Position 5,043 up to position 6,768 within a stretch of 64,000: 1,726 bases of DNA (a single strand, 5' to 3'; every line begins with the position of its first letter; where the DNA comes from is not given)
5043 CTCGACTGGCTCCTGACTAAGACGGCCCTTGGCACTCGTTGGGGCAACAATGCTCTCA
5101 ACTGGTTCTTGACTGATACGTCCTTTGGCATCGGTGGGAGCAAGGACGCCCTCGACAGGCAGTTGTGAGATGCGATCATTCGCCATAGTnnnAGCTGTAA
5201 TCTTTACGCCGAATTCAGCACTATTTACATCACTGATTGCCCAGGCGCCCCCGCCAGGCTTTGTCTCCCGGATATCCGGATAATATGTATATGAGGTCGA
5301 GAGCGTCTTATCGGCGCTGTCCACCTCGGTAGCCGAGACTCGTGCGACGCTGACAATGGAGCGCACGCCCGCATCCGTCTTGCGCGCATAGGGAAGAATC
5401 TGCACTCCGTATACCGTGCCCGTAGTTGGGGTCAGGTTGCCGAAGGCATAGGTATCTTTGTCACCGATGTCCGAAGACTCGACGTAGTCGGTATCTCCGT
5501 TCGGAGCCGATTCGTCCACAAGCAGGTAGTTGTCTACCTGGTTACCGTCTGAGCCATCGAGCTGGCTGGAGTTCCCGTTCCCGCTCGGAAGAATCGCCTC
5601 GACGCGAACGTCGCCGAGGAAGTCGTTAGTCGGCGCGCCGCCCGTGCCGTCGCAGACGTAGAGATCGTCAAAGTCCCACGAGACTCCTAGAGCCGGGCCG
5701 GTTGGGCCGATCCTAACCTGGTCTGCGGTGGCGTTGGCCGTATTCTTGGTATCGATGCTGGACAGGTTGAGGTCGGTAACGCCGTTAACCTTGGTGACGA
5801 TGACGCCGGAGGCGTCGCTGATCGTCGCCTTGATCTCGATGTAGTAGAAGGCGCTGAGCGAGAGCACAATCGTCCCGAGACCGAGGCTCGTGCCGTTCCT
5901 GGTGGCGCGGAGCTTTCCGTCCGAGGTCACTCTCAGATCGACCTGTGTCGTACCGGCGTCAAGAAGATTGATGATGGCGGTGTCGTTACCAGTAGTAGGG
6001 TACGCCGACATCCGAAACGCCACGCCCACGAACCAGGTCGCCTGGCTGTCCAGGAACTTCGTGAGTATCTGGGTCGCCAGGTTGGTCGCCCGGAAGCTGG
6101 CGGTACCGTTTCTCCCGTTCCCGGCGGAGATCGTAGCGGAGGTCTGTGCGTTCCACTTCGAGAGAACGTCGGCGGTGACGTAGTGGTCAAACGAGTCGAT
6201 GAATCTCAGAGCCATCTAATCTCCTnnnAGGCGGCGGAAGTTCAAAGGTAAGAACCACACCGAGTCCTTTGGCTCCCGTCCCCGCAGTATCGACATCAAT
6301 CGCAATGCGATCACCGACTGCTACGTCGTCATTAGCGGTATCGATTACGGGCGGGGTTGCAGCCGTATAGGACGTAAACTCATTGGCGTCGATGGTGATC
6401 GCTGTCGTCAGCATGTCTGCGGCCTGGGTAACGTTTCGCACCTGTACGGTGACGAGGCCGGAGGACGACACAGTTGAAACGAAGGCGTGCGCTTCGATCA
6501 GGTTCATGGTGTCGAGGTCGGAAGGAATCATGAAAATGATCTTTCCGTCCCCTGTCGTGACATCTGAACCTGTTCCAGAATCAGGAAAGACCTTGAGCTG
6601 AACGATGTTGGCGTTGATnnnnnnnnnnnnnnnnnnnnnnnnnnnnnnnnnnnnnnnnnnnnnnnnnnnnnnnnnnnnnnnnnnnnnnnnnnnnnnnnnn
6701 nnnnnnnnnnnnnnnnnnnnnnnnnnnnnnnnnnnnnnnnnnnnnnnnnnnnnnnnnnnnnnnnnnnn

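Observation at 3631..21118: Two paralogous fibre modules on either side of the tape-measure gene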

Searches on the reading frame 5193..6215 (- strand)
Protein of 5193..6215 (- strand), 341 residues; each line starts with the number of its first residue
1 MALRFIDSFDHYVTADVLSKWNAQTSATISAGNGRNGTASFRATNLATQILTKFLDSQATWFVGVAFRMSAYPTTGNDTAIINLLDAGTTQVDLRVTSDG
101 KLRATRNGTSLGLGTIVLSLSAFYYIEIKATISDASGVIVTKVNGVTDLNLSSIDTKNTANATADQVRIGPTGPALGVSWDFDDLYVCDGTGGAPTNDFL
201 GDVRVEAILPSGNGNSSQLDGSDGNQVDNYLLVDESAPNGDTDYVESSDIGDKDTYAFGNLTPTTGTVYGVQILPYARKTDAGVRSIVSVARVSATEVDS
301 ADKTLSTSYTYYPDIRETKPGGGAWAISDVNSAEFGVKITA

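Call 7: search_protein_families(library=pfam, proteins=[window:5193-6215:-], max_evalue=0.01)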
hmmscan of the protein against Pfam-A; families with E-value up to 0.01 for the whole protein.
window:5193-6215:- (341 aa): 0 families

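Call 8: search_protein_families(library=phrogs, proteins=[window:5193-6215:-], max_evalue=0.01)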
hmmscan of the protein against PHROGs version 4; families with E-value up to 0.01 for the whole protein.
window:5193-6215:- (341 aa): 1 family
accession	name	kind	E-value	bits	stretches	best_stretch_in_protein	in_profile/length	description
phrog_2448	-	unknown function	2.7e-48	165.9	1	2-340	1-334/335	-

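Call 84: search_protein_families(library=pfam, proteins=[window:5193-6215:-], max_evalue=0.1)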
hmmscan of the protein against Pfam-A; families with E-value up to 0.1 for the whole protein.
window:5193-6215:- (341 aa): 0 families

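Call 99: search_dna_similar(query=window:5193-6215:-, collection=phages, mode=protein, max_rows=20, rows=spread, max_evalue=0.001)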
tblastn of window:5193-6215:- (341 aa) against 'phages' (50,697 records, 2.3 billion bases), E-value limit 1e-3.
Records with a match: 197; places in all: 311; records where one place covers at least 80% of the query: 165.
Best place of each record, by identity: <60% 197.
By first word of the organism name: Salmonella 91; Proteus 21; Caulobacter 17; Brevundimonas 12; Providencia 10; Escherichia 10; Serratia 6; Sphingomonas 4; Tetraselmis 3; Staphylococcus 3; and 14 more.
By host as written in the record: Salmonella enterica subsp. enterica serovar Typhimurium 25; Salmonella enterica 16; Proteus mirabilis 15; - 10; Salmonella sp. 10; Brevundimonas pondensis LVF1 8; Caulobacter crescentus NA1000 6; Providencia rettgeri B0142 5; and 62 more.
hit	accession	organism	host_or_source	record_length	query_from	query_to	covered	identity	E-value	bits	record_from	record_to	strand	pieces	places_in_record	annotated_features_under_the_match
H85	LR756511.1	uncultured phage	metagenomic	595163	1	339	99%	36.2%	1e-43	166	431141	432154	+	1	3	record has no annotation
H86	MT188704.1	Mesorhizobium phage Cp1R7A-A1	Mesorhizobium loti R7ANS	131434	1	341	100%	28.2%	5e-13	76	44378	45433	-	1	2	hypothetical protein (x2)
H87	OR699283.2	Salmonella phage BAU.Micro_SLP-22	Salmonella sp.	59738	3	338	99%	26.8%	9e-12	72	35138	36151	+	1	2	hypothetical protein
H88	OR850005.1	Staphylococcus phage SA 1298 Kay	Staphylococcus aureus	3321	3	339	99%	25.9%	9e-8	60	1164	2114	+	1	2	record has no annotation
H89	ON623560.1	Salmonella phage PST-H4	Salmonella sp.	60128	3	339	99%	25.9%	2e-7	59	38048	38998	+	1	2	hypothetical protein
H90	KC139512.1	Salmonella phage FSL SP-088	Salmonella enterica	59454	3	339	99%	25.9%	1e-6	56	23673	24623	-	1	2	hypothetical protein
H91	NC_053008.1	Salmonella phage SAP012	Salmonella sp.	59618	3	337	98%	25.9%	2e-14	80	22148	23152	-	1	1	hypothetical protein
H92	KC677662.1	Salmonella phage iEPS5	Salmonella enterica serovar Typhimurium ...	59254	3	339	99%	25.6%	1e-7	59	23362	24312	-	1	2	hypothetical protein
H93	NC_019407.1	Caulobacter virus Magneto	Caulobacter crescentus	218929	61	308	73%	34.5%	6e-22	102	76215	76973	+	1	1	hypothetical protein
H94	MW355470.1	Salmonella phage vB_SenS_ER6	Salmonella enterica subsp. enterica ...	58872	3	339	99%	25.3%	2e-8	62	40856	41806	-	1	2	hypothetical protein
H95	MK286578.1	Salmonella phage Season12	Salmonella enterica subsp. enterica ...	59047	3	339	99%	25.3%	3e-8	61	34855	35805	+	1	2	hypothetical protein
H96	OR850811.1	Salmonella phage S.Inf 5-2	Salmonella enterica subsp. enterica ...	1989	3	330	96%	25.9%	1e-9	65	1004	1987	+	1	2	record has no annotation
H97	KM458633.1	Chivirus chi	Salmonella enterica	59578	3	339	99%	25.0%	3e-8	61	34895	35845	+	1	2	33: hypothetical protein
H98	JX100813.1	Caulobacter phage phiCbK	Caulobacter vibrioides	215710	61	308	73%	33.7%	7e-20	97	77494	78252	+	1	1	hypothetical protein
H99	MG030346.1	Proteus phage PM87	Proteus mirabilis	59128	3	337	98%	24.0%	5e-9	64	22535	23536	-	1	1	hypothetical protein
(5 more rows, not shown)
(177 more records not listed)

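Call 100: get_annotated_region(hit=H97, flank=9000)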
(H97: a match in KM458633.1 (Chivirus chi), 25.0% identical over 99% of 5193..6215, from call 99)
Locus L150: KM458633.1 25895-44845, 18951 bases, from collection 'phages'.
description: Salmonella phage Chi, complete genome.
organism: Chivirus chi (NCBI taxid 1541887)
taxonomy: Viruses; Duplodnaviria; Heunggongvirae; Uroviricota; Caudoviricetes; Casjensviridae; Chivirus
host: Salmonella enterica; source: -; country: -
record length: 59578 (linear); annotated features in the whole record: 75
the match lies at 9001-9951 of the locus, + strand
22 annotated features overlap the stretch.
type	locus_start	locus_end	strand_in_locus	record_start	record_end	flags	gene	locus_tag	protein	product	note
CDS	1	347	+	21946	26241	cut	25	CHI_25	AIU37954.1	tape measure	-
CDS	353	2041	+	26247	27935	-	26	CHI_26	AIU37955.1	distal tail protein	gp26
CDS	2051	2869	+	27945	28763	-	27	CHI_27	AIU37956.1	hypothetical protein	gp27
CDS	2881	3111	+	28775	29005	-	28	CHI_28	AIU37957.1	hypothetical protein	gp28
CDS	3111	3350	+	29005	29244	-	29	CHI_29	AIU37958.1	hypothetical protein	gp29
CDS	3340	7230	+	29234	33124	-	30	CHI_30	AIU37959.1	minor tail protein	gp30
CDS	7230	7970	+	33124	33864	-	31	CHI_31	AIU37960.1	tail fiber protein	gp31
CDS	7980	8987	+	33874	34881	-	32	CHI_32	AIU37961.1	hypothetical protein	gp32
CDS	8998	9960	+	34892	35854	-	33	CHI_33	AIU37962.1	hypothetical protein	gp33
CDS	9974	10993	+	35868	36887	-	34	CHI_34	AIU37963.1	hypothetical protein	gp34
CDS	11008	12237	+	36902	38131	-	35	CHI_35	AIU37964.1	hypothetical protein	gp35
CDS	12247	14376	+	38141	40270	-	36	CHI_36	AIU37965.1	hypothetical protein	gp36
CDS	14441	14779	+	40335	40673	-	37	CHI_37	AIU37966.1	hypothetical protein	gp37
CDS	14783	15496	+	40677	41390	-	38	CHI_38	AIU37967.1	hypothetical protein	gp38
CDS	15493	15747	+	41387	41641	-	39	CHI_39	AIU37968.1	hypothetical protein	gp39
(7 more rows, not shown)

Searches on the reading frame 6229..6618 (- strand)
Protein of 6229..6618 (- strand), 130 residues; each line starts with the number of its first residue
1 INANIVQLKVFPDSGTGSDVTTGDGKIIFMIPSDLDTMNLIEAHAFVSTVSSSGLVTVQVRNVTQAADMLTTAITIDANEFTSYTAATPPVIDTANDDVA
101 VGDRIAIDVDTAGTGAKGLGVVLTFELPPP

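Call 17: search_dna_similar(query=window:6229-6618:-, collection=phages, mode=protein, max_rows=30, max_evalue=0.001)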
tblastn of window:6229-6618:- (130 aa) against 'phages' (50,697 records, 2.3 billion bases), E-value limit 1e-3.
Records with a match: 9; places in all: 9; records where one place covers at least 80% of the query: 0.
Best place of each record, by identity: <60% 9.
By first word of the organism name: Stenotrophomonas 6; Planktothrix 2; Synechococcus 1.
By host as written in the record: Stenotrophomonas maltophilia 6; Synechococcus sp. 1; - 1; Planktothricoides raciborskii 1.
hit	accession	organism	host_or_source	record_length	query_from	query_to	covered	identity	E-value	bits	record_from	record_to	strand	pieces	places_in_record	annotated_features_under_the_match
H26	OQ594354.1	Synechococcus phage MinM2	Synechococcus sp.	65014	65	123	45%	52.5%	3e-7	53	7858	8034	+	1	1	hypothetical protein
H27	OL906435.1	Planktothrix phage Pag-Yong1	Planktothrix agardhii FACHB-1261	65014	65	123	45%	52.5%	3e-7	53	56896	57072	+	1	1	putative CARDB-containing protein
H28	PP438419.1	Planktothrix phage Pra-JY27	Planktothricoides raciborskii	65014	65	123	45%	52.5%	3e-7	53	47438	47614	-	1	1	hypothetical protein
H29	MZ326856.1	Stenotrophomonas phage Paxi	Stenotrophomonas maltophilia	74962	69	123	42%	47.3%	7e-6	49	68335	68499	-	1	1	hypothetical protein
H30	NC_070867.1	Stenotrophomonas phage Paxi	Stenotrophomonas maltophilia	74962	69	123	42%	47.3%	7e-6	49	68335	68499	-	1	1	hypothetical protein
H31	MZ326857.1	Stenotrophomonas phage Piffle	Stenotrophomonas maltophilia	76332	69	123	42%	43.6%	9e-4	43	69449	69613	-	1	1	tail fiber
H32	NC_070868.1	Stenotrophomonas phage Piffle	Stenotrophomonas maltophilia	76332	69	123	42%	43.6%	9e-4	43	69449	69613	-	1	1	tail fiber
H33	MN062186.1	Stenotrophomonas phage Pokken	Stenotrophomonas maltophilia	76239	69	123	42%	40.0%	7e-4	44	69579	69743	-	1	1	putative tail fiber protein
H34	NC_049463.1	Stenotrophomonas phage Pokken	Stenotrophomonas maltophilia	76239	69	123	42%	40.0%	7e-4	44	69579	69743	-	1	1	putative tail fiber protein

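Call 29: search_protein_families(library=pfam, proteins=[window:6229-6618:-], max_evalue=10)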
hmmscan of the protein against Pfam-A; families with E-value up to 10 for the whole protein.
window:6229-6618:- (130 aa): 2 families
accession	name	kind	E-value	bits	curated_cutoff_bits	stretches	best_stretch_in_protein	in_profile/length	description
PF23839.1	DUF7209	-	0.092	12.9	27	1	19-65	8-56/77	Family of unknown function (DUF7209)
PF21309.3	C5_CUB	-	0.45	11.1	27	1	46-63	38-55/57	Complement component 5, CUB domain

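Call 30: find_homologous_proteins(query=window:6229-6618:-)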
Query window:6229-6618:- (130 aa): 785 proteins with E <= 0.001 among 820 candidates; the best 120 are listed.
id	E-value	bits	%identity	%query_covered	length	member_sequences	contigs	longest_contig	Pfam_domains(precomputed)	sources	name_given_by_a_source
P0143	3.4e-50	187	74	95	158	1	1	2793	-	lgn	-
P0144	5.3e-50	187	75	94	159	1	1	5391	-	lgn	-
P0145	1.4e-46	175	72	95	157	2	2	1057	-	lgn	-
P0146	1.8e-46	175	74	96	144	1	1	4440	-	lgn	-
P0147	7.9e-46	173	74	95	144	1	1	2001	-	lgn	-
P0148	6.1e-45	170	72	92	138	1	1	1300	-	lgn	-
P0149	7.3e-45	170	72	93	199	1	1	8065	-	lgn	-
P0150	1.1e-44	169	70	95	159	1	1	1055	-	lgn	-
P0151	1.2e-44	169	72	92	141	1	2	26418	-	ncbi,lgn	-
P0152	1.4e-44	169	70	96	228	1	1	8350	-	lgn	-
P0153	3.6e-44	168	69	96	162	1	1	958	-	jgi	jgi:hypothetical protein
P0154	4.0e-44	168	67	98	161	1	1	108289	-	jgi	jgi:hypothetical protein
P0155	4.0e-44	168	71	92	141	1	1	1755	-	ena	-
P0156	5.9e-44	167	73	93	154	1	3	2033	-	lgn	-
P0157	6.4e-44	167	74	93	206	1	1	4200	-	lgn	-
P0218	3.2e-40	155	69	92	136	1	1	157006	-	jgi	jgi:hypothetical protein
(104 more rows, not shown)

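Call 36: find_encoding_contigs(protein=P0154, flank=10000, max_places=1)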
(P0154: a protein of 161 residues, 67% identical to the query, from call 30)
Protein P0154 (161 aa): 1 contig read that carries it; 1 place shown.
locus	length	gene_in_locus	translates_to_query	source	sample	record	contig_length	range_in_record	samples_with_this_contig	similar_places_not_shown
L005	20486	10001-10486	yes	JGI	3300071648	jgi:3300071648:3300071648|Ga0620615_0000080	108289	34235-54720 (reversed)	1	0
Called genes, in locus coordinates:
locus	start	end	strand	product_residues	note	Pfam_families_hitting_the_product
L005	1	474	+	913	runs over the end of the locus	-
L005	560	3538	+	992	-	-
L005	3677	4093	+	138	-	-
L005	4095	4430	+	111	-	-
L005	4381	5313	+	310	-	-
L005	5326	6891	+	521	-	PF06536:Av_adeno_fibre (faint)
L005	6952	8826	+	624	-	-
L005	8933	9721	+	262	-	PF25692:Phage_depo_C (weak)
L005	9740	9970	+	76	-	-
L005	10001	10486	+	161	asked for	-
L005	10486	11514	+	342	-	-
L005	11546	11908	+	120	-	-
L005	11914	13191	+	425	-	-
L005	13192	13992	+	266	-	-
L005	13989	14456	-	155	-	-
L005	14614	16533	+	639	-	PF00580:UvrD-helicase, PF01443:Viral_helicase1 (faint), PF13245:AAA_19, PF13604:AAA_30 (faint), PF13361:UvrD_C, PF13538:UvrD_C_2 (faint)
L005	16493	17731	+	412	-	-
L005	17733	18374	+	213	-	-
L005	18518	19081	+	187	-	-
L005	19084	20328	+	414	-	PF03796:DnaB_C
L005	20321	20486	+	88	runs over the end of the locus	-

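Call 37: find_encoding_contigs(protein=P0218, flank=10000, max_places=1)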
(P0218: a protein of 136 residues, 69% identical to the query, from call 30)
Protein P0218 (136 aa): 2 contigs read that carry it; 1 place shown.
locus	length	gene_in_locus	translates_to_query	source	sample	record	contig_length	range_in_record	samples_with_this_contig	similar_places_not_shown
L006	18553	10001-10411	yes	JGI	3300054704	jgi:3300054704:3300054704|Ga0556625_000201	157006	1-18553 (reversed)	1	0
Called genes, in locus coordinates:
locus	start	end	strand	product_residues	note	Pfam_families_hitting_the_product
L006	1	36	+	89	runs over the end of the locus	-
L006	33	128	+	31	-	-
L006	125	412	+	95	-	-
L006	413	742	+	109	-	-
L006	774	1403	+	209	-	-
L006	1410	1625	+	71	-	-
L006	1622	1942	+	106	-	-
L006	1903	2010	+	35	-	-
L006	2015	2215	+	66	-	-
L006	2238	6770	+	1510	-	PF14284:PcfJ (faint)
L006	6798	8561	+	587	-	-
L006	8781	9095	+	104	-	-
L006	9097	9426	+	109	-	-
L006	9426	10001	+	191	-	-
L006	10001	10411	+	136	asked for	-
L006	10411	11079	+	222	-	PF13385:Laminin_G_3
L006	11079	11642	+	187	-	-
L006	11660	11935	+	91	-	-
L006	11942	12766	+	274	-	-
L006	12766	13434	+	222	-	PF13385:Laminin_G_3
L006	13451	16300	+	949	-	PF02834:LigT_PEase (faint), PF13563:2_5_RNA_ligase2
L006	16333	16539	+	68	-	-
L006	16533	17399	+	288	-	PF13365:Trypsin_2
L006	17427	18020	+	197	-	PF00149:Metallophos (faint)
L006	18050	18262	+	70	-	-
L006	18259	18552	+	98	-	?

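Call 41: search_protein_families(library=phrogs, proteins=[L005:10486-11511:+, L005:11546-11905:+, L005:11914-13188:+, L005:13192-13989:+], max_evalue=0.01)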
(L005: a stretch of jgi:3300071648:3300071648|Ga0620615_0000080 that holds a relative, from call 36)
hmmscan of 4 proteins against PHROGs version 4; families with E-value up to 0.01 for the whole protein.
L005:10486-11511:+ (342 aa): 0 families

L005:11546-11905:+ (120 aa): 0 families

L005:11914-13188:+ (425 aa): 2 families
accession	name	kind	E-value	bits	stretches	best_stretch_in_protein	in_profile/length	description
phrog_1645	-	head and packaging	5.6e-96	323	1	14-425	41-440/440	virion structural protein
phrog_5838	-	head and packaging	2.2e-24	86.3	1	154-249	570-665/1106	virion structural protein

L005:13192-13989:+ (266 aa): 0 families

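Call 44: predict_structure(alignment_id=A3)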
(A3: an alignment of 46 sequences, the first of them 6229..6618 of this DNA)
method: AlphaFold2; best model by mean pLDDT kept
length: 130 residues; sequences in the alignment: 46
mean_pLDDT: 90.8   pTM: 0.84
mean pLDDT of the five models: 90.8, 89.3, 86.1, 78.6, 77.8
residues with pLDDT >= 90: 95; 70-90: 29; 50-70: 6; < 50: 0
segments of 3 or more residues with pLDDT < 50: none
pLDDT, mean of each block of 10 residues (from residue 1): 91 92 96 97 90 87 97 88 73 97 97 84 93
secondary structure, 60 per line:
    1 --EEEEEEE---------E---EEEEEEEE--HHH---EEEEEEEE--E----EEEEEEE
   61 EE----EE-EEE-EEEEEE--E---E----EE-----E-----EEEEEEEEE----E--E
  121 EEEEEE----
elements in order: E3-9 E23-30 E39-46 E54-62 E70-72 E74-79 E104-112 E120-126

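Call 49: search_solved_structures(query=A3, max_evalue=1)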
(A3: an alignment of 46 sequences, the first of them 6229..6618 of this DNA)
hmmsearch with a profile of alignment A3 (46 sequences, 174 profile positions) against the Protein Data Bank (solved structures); distinct sequences matched with E-value up to 1: 1.
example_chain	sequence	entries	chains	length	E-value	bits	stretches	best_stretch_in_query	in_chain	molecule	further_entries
26la_U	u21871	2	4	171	0.51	13.4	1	120-152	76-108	Structural protein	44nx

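Call 72: find_related_loci(query=A3, collection=viral_contigs, flank=8000)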
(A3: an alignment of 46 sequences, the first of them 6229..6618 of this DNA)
Query A3 (130 aa) in viral_contigs; peptide patterns used: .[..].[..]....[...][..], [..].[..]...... (x = any residue, [..] = any of these).
200 stretches matched a pattern; 59 encode a relative of the query (tblastn E <= 1e-3); 59 distinct loci.
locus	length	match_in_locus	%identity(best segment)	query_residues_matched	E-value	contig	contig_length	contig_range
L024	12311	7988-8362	65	1-128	3e-50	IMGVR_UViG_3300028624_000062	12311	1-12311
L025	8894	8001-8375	66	1-128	3e-50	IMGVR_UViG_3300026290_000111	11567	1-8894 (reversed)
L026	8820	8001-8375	65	1-128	3e-50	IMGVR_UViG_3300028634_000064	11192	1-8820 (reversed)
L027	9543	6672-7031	70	6-128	3e-50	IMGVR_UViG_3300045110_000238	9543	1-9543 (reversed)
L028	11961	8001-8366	70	4-128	2e-50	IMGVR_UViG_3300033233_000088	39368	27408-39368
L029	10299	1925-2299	65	1-128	3e-50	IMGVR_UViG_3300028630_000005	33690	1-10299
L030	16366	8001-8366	70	4-128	8e-50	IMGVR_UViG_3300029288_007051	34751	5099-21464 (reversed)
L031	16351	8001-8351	72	6-125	1e-49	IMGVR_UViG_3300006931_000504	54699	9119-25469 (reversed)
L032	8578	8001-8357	71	7-128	8e-49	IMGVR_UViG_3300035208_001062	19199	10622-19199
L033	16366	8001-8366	66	4-128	1e-48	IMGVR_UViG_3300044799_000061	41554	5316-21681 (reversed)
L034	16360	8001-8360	73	3-125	2e-51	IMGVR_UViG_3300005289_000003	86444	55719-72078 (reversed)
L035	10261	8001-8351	70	6-125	5e-47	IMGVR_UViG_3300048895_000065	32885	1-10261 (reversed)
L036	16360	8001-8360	64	6-128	4e-46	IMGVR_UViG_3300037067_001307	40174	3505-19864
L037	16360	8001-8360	65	6-128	2e-46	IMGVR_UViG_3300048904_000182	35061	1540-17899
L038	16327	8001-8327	69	20-128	1e-45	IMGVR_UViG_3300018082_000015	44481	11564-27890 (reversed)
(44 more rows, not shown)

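Call 90: search_protein_families(library=pfam, proteins=[L006:9097-9423:+], max_evalue=1)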
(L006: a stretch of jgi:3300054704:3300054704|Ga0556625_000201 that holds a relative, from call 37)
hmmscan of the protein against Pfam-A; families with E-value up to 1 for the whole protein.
L006:9097-9423:+ (109 aa): 0 families

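Call 91: search_protein_families(library=phrogs, proteins=[L006:9097-9423:+], max_evalue=0.01)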
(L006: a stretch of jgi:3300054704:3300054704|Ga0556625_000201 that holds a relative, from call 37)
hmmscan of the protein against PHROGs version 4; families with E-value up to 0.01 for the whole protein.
L006:9097-9423:+ (109 aa): 0 families
